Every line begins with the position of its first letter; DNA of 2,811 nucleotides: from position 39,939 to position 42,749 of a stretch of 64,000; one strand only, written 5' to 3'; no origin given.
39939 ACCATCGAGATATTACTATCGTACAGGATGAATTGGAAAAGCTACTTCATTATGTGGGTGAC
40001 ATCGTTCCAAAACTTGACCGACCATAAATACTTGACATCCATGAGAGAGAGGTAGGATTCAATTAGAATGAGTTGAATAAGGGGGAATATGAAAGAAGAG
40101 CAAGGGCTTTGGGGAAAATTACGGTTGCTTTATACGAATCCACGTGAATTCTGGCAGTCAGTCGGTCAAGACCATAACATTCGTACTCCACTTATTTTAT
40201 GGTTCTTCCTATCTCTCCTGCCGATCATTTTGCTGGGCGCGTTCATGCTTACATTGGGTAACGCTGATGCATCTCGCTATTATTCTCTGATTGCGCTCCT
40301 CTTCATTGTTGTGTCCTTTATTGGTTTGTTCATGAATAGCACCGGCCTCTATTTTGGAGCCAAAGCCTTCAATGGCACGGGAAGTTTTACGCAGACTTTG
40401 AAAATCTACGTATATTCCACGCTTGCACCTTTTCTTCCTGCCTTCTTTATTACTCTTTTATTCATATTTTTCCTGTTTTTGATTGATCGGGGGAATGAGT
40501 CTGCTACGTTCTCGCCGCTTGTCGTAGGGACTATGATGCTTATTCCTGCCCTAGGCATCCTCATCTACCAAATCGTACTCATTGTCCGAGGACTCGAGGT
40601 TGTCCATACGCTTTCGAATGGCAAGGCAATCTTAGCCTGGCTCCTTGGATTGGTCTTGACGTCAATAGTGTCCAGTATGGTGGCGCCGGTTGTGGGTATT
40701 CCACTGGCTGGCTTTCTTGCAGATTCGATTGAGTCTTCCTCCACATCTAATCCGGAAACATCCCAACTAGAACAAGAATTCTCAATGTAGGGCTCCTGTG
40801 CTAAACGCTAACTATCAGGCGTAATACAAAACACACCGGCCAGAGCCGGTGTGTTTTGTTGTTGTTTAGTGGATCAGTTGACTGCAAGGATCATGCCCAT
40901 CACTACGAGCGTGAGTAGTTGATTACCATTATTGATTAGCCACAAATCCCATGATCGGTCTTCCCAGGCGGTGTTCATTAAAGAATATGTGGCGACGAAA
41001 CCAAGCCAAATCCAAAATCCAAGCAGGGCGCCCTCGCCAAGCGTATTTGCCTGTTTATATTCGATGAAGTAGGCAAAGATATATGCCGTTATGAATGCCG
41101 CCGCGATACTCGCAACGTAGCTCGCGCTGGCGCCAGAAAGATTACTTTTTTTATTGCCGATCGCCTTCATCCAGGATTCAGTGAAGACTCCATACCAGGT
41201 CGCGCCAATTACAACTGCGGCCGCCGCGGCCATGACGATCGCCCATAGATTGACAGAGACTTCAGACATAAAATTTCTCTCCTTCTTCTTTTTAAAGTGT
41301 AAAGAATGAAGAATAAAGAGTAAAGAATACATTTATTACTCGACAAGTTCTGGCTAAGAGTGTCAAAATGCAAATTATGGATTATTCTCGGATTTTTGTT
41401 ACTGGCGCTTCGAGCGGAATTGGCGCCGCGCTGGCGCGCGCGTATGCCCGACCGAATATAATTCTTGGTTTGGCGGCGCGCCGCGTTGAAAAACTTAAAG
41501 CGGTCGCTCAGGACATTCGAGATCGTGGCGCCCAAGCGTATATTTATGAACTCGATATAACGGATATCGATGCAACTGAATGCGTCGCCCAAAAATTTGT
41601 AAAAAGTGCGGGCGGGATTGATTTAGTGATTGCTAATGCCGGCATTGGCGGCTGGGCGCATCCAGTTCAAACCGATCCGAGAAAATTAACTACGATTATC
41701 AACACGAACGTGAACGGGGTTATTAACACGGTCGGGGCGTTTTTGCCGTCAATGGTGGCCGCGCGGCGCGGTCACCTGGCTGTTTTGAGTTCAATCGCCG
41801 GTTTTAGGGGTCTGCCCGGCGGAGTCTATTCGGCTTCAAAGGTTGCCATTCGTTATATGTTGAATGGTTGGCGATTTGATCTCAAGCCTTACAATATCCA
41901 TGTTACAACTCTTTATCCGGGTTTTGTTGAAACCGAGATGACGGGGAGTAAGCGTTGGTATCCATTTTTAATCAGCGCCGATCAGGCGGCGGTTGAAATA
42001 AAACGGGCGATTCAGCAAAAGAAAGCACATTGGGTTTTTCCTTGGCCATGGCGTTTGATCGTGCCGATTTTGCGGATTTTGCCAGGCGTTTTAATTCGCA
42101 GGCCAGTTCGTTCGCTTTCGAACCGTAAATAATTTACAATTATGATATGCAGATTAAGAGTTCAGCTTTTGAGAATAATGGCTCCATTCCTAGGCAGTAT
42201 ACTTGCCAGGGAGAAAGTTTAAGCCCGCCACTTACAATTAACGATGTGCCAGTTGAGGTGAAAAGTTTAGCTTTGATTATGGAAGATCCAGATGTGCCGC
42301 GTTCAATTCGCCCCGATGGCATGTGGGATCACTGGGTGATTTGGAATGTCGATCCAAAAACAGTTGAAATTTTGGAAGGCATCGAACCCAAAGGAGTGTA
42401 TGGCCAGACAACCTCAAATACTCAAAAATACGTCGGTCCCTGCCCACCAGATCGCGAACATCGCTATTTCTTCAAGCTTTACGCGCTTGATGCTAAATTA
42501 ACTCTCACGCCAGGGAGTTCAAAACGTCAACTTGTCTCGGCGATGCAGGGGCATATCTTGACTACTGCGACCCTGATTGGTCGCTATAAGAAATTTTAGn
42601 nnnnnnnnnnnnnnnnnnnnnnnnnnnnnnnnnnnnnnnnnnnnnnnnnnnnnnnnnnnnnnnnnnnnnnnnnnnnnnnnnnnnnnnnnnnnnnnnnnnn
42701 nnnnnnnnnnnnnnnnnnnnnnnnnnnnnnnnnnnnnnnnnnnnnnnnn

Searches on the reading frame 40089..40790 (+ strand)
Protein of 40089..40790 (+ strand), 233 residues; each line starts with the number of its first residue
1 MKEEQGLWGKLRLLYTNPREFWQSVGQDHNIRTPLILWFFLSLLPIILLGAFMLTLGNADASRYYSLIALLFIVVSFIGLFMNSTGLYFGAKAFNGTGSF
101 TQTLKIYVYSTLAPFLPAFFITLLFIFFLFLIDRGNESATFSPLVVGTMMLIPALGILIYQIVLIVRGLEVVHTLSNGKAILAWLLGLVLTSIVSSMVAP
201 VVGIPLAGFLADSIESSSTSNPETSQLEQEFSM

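Call 77: search_protein_families(library=pfam, proteins=[window:40089-40790:+], max_evalue=0.01)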
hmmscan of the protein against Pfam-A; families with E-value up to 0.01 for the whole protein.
window:40089-40790:+ (233 aa): 1 family
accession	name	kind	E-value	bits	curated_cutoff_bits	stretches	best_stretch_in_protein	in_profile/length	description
PF04893.22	Yip1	-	2.5e-17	63.7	28.6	1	14-193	3-167/173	Yip1 domain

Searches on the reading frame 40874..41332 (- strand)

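Call 77: search_protein_families(library=pfam, proteins=[window:40874-41332:-], max_evalue=0.01)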
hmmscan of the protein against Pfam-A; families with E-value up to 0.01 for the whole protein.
window:40874-41332:- (152 aa): 1 family
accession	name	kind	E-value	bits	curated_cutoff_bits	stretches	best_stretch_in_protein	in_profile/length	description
PF08570.15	DUF1761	-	7.7e-29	100.9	31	1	30-149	1-122/123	Protein of unknown function (DUF1761)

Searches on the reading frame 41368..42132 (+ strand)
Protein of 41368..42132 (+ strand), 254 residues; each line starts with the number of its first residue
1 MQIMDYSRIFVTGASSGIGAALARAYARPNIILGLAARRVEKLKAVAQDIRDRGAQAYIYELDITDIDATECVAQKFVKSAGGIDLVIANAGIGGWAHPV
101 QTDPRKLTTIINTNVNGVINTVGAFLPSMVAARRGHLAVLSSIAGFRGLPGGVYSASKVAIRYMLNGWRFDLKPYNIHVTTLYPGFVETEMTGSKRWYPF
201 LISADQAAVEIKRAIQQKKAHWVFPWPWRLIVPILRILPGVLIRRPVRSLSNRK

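Call 77: search_protein_families(library=pfam, proteins=[window:41368-42132:+], max_evalue=0.01)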
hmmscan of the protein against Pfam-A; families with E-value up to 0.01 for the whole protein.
window:41368-42132:+ (254 aa): 4 families
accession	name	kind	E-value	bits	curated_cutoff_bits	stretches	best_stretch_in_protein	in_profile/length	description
PF00106.31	adh_short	-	2.8e-44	151.4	26.6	1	9-195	3-190/195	short chain dehydrogenase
PF13561.12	adh_short_C2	-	2.1e-26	93.4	27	1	13-218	1-207/236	Enoyl-(Acyl carrier protein) reductase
PF08659.16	KR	-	2.8e-08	34.3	22.6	1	9-155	3-150/180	KR domain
PF01370.27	Epimerase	-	3.7e-05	23.7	20.9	1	9-124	1-101/240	NAD dependent epimerase/dehydratase family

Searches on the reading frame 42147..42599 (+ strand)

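Call 77: search_protein_families(library=pfam, proteins=[window:42147-42599:+], max_evalue=0.01)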
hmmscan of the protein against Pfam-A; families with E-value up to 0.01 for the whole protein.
window:42147-42599:+ (150 aa): 1 family
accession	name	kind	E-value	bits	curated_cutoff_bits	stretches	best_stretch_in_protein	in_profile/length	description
PF01161.25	PBP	-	2.1e-38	132.2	24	1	14-147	2-135/135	Phosphatidylethanolamine-binding protein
